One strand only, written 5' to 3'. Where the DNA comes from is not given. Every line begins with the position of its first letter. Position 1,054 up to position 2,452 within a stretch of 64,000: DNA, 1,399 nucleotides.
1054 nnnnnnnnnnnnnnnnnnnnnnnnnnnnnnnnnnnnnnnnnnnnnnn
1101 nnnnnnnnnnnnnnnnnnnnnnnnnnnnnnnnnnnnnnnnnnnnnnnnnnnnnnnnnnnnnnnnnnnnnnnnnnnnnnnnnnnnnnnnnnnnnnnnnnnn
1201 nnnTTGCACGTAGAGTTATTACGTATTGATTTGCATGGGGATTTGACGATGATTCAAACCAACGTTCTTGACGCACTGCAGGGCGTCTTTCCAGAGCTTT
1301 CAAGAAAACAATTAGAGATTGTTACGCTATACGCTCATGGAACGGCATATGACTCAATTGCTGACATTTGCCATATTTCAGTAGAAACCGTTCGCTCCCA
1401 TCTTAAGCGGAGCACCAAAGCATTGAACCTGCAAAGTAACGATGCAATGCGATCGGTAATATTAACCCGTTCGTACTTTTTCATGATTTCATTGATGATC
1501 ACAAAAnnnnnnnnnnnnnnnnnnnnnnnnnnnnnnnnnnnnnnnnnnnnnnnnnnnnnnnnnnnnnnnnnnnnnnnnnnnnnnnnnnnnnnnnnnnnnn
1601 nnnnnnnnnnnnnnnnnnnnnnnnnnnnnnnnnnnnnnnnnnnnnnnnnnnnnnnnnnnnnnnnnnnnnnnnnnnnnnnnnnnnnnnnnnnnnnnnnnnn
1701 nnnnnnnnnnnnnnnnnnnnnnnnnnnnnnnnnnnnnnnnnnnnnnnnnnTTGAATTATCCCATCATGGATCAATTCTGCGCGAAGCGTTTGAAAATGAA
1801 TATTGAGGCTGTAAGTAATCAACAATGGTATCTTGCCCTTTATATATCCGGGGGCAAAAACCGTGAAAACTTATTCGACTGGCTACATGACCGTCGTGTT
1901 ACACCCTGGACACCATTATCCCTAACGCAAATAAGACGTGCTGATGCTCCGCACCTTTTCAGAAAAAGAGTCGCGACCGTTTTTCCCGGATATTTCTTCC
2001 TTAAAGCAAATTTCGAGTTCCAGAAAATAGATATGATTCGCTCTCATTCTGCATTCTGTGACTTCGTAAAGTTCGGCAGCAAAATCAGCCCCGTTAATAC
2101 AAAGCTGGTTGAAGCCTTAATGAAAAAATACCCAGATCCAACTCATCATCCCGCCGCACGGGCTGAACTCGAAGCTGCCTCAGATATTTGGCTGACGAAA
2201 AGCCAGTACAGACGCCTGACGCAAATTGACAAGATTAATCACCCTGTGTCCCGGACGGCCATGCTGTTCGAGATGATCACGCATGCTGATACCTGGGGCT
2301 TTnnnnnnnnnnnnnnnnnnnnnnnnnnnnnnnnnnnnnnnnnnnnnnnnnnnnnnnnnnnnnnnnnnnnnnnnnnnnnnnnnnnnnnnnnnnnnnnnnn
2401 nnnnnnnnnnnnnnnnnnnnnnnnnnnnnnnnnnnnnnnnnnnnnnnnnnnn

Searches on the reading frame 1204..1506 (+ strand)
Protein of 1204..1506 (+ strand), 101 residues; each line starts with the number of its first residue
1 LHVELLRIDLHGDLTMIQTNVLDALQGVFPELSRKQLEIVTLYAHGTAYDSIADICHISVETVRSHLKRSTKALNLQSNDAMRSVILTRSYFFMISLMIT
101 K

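Call 62: search_protein_families(library=ncbifam, proteins=[window:1204-1506:+], max_evalue=0.001)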
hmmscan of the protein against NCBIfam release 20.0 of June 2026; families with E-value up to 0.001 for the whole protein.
window:1204-1506:+ (101 aa): 12 families
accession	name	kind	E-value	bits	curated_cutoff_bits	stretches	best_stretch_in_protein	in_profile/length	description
TIGR02937.1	sigma70-ECF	superfamily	1.7e-06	27.7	42.9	1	18-75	104-162/165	sigma-70 family RNA polymerase sigma factor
TIGR02985.1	Sig70_bacteroi1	subfamily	5.7e-06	26.6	126.4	1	19-74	102-158/162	RNA polymerase sigma-70 factor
NF009195.0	PRK12543.1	subfamily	3.5e-05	23.4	197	1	16-79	115-179/192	RNA polymerase sigma factor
NF041232.1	BagY_FevT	exception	7.1e-05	21.8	700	1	31-90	296-355/367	LuxR family transcriptional regulator BagY/FevT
NF009198.0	PRK12546.1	equivalog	9.3e-05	22.2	270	1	25-81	107-168/188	RNA polymerase sigma factor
TIGR02983.1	SigE-fam_strep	subfamily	0.00013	21.9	141.55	1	23-77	102-157/162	SigE family RNA polymerase sigma factor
TIGR02947.1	SigH_actino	hypoth_equivalog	0.00022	21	251.55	1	18-82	122-183/193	RNA polymerase sigma-70 factor, TIGR02947 family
NF007708.0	PRK10403.1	equivalog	0.00053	19.5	343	1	22-83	144-205/215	nitrate/nitrite response regulator protein NarP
NF050132.1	TransRegAbsR2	equivalog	0.00063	18.6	850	1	23-69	521-568/582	LuxR family transcriptional regulator AbsR2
NF009199.0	PRK12547.1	subfamily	0.00072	19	219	1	25-74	106-156/184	RNA polymerase sigma factor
TIGR03020.2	EpsA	equivalog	0.00075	19.2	170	1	29-77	188-236/247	XrtB/PEP-CTERM-associated transcriptional regulator EpsA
NF007226.0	PRK09644.1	equivalog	0.00077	19.5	199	1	16-75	94-154/166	RNA polymerase sigma factor SigM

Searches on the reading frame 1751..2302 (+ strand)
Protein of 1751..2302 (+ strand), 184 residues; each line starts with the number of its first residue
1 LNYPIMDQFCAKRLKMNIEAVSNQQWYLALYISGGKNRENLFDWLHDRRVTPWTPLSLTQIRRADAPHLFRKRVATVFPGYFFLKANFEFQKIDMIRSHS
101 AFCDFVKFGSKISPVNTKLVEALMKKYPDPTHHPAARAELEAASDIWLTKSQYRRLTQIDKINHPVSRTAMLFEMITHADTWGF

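Call 62: search_protein_families(library=ncbifam, proteins=[window:1751-2302:+], max_evalue=0.001)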
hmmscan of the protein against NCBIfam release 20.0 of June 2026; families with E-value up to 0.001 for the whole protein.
window:1751-2302:+ (184 aa): 4 families
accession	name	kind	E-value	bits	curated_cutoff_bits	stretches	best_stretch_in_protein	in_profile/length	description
TIGR01955.1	RfaH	equivalog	2.5e-12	47.1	144.5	1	75-178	45-147/159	transcription/translation regulatory transformer protein RfaH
NF006534.0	PRK09014.1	equivalog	2.7e-09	37.2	124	1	24-177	2-147/162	transcription/translation regulatory transformer protein RfaH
TIGR00922.1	nusG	equivalog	0.00026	20.9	135.7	1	74-156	53-135/172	transcription termination/antitermination protein NusG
NF033641.1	antiterm_LoaP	exception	0.00039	20.6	125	1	70-124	44-99/166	antiterminator LoaP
